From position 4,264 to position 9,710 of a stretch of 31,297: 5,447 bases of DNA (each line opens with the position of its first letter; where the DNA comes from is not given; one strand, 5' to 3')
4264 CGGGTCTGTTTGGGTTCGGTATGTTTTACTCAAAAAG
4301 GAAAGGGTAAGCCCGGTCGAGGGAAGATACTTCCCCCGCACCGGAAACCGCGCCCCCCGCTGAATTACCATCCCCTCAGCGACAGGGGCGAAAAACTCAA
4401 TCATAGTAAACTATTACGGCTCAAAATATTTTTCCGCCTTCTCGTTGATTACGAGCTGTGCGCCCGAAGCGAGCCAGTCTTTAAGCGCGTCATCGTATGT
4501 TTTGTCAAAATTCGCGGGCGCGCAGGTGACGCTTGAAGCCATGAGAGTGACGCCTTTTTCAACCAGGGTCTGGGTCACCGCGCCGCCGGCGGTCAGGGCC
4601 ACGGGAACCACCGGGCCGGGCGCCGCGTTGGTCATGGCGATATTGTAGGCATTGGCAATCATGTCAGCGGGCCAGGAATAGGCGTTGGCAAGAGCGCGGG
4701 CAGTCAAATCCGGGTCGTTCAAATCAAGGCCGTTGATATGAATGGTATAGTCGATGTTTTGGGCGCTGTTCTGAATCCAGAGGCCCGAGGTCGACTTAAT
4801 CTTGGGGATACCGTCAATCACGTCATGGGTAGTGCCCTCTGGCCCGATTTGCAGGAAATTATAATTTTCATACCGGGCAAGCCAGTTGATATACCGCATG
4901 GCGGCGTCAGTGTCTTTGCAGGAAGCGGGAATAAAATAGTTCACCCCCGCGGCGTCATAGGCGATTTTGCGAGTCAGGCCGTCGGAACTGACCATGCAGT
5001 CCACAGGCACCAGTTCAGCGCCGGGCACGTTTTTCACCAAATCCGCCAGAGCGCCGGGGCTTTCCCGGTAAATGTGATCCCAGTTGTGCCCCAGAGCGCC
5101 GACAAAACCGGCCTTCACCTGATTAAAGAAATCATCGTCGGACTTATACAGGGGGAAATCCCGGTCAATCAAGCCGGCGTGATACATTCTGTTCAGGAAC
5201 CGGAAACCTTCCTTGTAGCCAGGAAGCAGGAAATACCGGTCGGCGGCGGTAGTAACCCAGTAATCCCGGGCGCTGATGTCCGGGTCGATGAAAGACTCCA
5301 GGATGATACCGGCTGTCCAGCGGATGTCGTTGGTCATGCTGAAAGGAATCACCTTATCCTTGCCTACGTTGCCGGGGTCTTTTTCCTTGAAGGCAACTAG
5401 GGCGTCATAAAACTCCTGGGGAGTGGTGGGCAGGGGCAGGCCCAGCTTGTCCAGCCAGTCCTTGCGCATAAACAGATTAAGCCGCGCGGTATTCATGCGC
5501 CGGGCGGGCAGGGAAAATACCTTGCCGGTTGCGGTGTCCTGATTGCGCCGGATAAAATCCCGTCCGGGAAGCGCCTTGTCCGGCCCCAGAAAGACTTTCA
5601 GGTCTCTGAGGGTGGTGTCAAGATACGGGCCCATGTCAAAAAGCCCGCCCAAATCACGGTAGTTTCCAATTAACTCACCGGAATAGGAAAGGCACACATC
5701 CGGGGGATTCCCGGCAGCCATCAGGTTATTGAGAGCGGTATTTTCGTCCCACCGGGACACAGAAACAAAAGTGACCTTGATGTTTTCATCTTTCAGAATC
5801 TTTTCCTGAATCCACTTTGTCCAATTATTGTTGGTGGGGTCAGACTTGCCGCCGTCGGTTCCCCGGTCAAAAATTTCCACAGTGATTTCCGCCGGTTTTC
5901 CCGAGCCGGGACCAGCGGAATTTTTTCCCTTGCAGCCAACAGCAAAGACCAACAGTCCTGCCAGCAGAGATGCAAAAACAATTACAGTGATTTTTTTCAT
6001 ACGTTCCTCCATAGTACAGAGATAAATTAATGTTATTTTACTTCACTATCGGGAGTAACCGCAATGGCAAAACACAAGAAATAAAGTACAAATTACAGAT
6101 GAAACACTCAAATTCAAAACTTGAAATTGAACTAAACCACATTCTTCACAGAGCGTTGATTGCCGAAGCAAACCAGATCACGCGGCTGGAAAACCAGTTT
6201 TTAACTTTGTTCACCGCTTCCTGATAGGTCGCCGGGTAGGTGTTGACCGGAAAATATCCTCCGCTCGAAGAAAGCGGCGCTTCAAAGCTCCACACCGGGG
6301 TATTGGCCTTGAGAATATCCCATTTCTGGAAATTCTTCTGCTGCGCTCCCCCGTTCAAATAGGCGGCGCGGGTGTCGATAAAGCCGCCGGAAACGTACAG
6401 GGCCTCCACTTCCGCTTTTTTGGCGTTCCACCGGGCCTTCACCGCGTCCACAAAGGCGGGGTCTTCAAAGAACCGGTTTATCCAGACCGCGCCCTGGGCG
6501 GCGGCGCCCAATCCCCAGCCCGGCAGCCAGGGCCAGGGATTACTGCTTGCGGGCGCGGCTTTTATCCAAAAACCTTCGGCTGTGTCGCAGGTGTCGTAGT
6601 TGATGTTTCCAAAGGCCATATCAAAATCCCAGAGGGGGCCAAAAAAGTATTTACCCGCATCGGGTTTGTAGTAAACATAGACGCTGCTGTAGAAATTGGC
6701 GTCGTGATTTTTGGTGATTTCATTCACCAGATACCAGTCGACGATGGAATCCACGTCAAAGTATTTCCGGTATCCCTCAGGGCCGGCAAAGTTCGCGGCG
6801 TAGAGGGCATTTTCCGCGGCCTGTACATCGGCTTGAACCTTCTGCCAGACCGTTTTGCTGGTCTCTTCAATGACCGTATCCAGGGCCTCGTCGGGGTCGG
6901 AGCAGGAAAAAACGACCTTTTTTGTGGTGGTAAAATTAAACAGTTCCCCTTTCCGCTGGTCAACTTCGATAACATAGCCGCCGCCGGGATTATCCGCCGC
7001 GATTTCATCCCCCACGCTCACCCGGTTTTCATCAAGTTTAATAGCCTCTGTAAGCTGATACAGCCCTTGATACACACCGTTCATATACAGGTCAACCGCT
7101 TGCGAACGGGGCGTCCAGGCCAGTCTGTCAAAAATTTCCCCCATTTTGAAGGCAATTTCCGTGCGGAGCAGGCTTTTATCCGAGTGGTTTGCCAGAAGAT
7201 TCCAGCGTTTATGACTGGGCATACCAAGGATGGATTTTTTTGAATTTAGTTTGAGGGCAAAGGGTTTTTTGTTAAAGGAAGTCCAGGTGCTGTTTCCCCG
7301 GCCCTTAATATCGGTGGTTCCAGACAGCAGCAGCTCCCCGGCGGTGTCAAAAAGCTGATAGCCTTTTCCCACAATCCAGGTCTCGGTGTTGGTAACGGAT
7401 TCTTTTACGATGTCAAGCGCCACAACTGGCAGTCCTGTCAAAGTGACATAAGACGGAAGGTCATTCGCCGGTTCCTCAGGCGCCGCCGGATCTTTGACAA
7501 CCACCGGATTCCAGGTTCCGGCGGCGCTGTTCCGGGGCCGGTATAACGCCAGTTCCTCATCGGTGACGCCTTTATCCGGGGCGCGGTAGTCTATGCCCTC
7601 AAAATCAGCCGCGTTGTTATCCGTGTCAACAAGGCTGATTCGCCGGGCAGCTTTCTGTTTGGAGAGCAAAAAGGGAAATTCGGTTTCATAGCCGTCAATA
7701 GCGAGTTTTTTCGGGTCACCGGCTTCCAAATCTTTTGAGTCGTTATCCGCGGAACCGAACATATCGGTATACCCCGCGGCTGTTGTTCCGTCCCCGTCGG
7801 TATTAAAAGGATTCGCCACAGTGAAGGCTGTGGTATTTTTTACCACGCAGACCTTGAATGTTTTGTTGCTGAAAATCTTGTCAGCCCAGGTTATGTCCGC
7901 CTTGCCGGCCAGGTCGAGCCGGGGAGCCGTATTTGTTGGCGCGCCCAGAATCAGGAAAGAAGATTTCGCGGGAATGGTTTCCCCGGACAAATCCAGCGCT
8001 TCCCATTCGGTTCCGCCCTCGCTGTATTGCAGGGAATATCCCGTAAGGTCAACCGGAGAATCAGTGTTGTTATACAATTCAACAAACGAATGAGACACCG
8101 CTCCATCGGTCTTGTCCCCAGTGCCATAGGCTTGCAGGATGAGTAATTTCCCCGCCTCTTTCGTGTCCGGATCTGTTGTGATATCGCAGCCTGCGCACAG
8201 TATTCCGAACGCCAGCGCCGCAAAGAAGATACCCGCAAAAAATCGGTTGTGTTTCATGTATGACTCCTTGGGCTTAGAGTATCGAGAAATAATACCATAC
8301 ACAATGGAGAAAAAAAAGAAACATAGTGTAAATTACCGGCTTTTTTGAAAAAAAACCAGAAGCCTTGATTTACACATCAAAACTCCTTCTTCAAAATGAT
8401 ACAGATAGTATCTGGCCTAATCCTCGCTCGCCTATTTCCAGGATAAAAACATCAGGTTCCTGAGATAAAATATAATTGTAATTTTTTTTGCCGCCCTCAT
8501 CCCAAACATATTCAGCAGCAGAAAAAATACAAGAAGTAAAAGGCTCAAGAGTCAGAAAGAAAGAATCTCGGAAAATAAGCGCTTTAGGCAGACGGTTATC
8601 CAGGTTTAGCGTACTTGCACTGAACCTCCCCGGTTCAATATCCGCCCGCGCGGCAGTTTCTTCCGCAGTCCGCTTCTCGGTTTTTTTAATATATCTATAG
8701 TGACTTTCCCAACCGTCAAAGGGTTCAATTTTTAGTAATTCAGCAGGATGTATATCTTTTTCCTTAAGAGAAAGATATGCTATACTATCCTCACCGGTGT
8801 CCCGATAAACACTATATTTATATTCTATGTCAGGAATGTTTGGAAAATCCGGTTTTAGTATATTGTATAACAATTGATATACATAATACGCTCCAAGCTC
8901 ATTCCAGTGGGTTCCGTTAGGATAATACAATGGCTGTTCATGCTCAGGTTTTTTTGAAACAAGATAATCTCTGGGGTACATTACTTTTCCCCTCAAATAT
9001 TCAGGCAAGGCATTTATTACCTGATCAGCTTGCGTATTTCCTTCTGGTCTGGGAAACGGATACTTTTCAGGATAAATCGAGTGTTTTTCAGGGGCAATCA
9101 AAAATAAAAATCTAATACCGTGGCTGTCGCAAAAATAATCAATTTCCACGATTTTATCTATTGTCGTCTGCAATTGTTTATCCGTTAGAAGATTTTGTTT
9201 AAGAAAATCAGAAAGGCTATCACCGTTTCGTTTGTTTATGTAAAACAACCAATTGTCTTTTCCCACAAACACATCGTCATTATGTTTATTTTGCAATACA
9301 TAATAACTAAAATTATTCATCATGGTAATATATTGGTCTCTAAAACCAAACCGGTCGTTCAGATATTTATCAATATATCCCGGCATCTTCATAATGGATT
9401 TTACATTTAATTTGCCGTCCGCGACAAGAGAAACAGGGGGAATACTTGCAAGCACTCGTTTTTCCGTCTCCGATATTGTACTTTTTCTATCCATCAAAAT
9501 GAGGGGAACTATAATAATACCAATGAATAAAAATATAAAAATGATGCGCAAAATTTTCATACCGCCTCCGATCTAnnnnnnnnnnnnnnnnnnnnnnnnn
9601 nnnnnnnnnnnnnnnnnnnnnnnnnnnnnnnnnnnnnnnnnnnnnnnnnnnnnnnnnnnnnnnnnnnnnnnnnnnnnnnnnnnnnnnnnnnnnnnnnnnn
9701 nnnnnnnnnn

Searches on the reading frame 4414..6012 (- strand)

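Call 10: search_protein_families(library=pfam, proteins=[window:4414-6012:-], max_evalue=0.01)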
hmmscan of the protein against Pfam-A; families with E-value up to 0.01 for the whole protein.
window:4414-6012:- (532 aa): 1 family
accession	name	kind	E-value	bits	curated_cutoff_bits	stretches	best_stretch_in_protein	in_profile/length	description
PF01547.30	SBP_bac_1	-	9.9e-12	45.9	26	1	64-215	4-148/307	Bacterial extracellular solute-binding protein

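Call 79: search_protein_families(library=ncbifam, proteins=[window:4414-6012:-], max_evalue=0.001)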
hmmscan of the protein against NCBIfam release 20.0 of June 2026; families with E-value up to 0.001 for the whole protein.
window:4414-6012:- (532 aa): 0 families

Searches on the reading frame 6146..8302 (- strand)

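Call 10: search_protein_families(library=pfam, proteins=[window:6146-8302:-], max_evalue=0.01)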
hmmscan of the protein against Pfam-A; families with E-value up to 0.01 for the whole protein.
window:6146-8302:- (718 aa): 2 families
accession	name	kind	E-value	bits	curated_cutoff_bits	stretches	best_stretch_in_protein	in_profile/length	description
PF08757.17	CotH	-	1.7e-41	143.2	23.8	1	332-707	1-318/322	CotH kinase protein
PF00932.25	LTD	-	1.4e-09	38.7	34.3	1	49-133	4-74/109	Lamin Tail Domain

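Call 79: search_protein_families(library=ncbifam, proteins=[window:6146-8302:-], max_evalue=0.001)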
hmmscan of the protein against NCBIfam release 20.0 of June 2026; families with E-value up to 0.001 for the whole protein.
window:6146-8302:- (718 aa): 1 family
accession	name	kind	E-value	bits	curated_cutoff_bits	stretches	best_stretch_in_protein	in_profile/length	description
NF033680.1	exonuc_ExeM-GG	exception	6.8e-07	27.7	1300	1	66-161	33-125/884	extracellular exonuclease ExeM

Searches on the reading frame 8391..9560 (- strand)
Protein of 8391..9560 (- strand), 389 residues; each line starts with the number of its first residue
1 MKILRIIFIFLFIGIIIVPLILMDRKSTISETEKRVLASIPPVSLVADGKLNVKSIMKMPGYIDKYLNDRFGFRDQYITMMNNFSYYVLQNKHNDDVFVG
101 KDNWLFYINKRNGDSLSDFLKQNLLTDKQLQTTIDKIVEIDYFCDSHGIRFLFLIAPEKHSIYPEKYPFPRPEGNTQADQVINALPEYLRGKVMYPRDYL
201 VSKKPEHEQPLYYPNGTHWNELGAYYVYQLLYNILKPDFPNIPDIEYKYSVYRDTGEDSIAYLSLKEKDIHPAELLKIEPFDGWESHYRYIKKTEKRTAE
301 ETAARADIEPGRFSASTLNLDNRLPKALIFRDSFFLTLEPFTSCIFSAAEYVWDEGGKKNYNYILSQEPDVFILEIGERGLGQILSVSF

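Call 10: search_protein_families(library=pfam, proteins=[window:8391-9560:-], max_evalue=0.01)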
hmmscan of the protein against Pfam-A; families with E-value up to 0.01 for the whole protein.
window:8391-9560:- (389 aa): 2 families
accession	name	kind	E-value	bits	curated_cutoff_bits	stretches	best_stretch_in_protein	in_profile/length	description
PF16822.11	ALGX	-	1.9e-12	47.9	26.5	1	97-242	1-136/268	SGNH hydrolase-like domain, acetyltransferase AlgX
PF06691.16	DUF1189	-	0.0017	18.4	28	1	6-140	29-153/244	Protein of unknown function (DUF1189)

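Call 79: search_protein_families(library=ncbifam, proteins=[window:8391-9560:-], max_evalue=0.001)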
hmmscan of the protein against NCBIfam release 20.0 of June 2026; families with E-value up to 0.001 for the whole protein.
window:8391-9560:- (389 aa): 0 families
